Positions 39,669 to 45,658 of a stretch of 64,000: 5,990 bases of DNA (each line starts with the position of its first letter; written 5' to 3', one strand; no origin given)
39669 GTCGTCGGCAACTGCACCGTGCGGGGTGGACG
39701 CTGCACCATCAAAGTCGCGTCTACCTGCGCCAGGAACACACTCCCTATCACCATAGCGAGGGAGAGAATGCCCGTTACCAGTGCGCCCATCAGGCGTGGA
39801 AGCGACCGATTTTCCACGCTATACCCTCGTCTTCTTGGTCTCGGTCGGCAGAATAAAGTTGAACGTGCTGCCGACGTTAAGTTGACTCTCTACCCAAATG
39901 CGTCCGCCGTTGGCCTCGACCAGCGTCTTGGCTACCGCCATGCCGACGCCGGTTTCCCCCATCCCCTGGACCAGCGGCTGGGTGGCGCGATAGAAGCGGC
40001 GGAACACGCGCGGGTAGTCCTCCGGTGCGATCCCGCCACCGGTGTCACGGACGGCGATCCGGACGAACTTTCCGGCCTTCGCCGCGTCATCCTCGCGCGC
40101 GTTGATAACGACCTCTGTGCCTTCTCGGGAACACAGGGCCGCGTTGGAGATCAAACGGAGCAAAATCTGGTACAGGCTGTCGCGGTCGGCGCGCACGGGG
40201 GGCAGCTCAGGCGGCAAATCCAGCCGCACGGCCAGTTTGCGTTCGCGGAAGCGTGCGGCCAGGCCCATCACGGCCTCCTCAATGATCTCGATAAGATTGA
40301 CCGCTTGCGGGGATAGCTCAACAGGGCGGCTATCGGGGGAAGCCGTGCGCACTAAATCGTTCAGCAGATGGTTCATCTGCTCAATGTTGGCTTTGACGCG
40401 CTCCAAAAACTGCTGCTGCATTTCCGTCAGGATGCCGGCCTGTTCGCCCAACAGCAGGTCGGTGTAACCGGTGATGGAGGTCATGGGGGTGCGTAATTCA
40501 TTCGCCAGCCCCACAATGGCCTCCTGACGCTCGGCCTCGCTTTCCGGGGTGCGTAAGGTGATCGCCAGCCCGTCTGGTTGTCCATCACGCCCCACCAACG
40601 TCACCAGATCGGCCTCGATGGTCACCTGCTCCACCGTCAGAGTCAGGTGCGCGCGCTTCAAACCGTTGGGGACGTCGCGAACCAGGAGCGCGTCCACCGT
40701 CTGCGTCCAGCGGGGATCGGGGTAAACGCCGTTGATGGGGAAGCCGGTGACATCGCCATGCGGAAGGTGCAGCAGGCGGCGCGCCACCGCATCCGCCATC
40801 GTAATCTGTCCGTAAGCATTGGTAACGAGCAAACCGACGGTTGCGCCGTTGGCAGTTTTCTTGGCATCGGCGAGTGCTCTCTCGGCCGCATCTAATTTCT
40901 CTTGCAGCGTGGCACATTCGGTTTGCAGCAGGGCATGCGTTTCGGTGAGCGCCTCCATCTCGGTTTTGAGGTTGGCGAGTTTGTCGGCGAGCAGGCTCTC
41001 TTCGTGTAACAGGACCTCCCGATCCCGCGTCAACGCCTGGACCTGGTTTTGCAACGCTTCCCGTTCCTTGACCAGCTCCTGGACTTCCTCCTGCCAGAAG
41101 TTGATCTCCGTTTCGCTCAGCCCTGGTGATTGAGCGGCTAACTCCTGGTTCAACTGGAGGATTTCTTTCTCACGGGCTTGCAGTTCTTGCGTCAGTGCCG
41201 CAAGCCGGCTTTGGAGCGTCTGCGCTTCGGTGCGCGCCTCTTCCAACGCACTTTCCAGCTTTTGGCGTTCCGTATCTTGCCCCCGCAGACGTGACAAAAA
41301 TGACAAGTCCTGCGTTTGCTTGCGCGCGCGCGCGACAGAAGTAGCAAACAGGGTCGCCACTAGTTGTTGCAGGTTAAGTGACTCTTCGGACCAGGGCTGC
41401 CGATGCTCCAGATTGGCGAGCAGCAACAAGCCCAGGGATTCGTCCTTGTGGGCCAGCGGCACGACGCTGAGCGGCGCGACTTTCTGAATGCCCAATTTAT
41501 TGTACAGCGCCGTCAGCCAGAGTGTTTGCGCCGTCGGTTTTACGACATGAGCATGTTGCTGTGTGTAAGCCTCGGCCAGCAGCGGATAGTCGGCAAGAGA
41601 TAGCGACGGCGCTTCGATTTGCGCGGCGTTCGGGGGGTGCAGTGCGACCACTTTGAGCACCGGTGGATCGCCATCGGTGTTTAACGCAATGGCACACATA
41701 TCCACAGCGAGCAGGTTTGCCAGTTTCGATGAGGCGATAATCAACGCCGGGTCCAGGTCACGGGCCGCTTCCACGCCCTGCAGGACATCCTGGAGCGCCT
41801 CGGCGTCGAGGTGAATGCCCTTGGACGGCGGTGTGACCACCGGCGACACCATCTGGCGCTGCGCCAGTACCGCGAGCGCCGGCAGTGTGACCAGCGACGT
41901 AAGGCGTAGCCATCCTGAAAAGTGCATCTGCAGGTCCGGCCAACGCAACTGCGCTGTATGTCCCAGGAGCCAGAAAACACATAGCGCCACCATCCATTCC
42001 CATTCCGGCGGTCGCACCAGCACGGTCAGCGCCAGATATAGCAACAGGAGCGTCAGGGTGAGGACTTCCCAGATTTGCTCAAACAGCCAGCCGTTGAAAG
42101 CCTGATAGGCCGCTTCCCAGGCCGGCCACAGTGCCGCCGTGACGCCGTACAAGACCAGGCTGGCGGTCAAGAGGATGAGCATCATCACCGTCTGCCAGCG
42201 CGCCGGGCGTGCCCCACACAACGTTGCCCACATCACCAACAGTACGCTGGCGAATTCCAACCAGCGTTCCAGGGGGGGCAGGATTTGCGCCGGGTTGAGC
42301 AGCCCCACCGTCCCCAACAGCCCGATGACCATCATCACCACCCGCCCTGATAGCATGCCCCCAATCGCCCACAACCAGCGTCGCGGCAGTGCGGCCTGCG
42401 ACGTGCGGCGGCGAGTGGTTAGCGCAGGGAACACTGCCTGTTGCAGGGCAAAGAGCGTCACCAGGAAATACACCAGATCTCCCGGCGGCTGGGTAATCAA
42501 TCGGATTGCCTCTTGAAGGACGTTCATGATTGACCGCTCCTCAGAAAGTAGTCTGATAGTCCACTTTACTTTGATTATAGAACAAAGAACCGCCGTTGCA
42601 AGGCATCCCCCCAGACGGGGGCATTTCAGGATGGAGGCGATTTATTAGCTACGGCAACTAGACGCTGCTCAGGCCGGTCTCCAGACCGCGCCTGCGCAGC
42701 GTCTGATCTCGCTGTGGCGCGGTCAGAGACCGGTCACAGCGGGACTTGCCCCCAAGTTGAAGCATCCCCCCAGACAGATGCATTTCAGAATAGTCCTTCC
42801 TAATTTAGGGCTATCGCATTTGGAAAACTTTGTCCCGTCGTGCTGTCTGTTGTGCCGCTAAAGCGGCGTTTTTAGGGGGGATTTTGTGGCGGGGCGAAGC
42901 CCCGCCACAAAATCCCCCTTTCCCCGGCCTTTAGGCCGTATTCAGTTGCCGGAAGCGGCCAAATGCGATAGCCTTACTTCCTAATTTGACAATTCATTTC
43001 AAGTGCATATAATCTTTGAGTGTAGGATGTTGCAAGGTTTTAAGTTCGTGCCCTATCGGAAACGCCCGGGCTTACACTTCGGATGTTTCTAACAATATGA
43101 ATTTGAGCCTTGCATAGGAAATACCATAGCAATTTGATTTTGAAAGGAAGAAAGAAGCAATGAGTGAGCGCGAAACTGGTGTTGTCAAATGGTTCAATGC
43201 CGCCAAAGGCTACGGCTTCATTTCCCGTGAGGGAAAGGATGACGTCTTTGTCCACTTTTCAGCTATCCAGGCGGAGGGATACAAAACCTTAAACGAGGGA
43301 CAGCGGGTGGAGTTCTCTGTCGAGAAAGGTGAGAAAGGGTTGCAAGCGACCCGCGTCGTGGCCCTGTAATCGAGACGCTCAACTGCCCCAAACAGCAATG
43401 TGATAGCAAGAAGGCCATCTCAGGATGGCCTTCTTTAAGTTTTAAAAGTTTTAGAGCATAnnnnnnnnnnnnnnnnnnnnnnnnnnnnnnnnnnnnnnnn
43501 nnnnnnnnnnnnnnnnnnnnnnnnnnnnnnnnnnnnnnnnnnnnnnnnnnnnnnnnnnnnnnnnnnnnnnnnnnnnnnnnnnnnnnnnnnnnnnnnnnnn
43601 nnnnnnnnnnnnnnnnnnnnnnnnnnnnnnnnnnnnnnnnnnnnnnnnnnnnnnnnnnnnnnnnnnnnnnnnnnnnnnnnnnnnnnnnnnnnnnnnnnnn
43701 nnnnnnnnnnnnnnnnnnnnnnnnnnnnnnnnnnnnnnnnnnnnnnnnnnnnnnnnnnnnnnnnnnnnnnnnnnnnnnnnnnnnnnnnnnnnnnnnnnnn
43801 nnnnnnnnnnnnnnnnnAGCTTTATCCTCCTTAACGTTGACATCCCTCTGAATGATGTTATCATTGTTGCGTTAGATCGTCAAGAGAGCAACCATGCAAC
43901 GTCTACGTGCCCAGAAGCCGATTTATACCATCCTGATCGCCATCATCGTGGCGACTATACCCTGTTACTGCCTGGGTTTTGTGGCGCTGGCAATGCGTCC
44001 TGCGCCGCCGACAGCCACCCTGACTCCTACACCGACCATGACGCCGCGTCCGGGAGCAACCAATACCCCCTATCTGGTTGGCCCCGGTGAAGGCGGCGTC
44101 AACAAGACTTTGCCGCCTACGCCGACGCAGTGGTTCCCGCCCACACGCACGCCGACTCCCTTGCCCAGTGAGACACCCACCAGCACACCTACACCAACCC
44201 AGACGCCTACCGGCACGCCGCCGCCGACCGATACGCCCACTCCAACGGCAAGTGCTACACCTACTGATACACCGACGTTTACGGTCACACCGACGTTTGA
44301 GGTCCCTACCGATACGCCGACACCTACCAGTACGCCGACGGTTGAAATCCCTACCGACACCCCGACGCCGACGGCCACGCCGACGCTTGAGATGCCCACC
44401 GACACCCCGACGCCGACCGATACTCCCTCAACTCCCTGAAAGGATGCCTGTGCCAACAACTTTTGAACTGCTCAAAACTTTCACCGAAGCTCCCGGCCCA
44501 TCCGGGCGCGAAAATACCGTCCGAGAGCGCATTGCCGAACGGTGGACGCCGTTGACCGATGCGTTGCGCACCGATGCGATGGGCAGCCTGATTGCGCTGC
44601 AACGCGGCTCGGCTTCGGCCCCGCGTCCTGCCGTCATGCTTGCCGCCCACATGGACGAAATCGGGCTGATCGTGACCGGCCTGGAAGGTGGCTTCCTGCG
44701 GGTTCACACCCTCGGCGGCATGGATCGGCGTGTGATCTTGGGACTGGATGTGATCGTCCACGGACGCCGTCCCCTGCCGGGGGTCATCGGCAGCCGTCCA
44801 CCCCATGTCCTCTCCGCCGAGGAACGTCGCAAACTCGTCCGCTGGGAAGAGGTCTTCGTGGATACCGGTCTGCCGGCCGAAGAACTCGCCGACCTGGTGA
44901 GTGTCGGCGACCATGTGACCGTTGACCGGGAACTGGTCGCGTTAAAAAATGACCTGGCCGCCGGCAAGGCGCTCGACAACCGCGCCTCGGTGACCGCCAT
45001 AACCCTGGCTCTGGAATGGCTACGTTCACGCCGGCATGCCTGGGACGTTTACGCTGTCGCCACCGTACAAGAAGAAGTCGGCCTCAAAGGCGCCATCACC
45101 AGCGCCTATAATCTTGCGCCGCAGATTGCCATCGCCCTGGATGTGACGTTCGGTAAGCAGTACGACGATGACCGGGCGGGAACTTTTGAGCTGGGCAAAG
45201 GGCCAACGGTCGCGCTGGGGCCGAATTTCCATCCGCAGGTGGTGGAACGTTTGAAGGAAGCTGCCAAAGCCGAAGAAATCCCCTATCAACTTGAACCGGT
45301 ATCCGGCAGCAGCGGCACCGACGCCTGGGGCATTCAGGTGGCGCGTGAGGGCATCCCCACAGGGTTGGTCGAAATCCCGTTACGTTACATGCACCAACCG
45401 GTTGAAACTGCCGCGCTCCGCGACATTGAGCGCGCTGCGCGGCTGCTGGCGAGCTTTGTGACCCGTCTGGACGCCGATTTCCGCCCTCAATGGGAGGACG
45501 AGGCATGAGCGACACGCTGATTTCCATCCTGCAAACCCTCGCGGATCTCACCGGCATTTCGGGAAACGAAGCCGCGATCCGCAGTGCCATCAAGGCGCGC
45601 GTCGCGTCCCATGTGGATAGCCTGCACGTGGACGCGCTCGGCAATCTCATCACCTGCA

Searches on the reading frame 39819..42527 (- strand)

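Call 51: search_protein_families(library=pfam, proteins=[window:39819-42527:-])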
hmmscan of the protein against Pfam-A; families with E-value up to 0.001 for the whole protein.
window:39819-42527:- (902 aa): 4 families
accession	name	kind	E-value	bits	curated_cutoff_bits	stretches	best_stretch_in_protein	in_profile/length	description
PF02518.31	HATPase_c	-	3.8e-21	76.1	26.4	1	781-896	2-110/111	Histidine kinase-, DNA gyrase B-, and HSP90-like ATPase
PF00512.31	HisKA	-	7.8e-12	45.5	26.9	1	669-732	4-64/66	His Kinase A (phospho-acceptor) domain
PF01590.32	GAF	-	1e-06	29.8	22.4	1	257-397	1-132/133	GAF domain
PF13492.12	GAF_3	-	2.2e-06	28.5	27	1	265-400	9-129/129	GAF domain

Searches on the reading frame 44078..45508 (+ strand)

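Call 51: search_protein_families(library=pfam, proteins=[window:44078-45508:+])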
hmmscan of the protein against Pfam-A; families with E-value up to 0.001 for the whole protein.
window:44078-45508:+ (476 aa): 2 families
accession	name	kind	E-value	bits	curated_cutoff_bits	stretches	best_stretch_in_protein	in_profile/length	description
PF05343.19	Peptidase_M42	-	2e-81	273.7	23.2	1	169-456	1-292/292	M42 glutamyl aminopeptidase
PF01546.33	Peptidase_M20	-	2.2e-06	28.1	24.6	1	299-462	34-205/206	Peptidase family M20/M25/M40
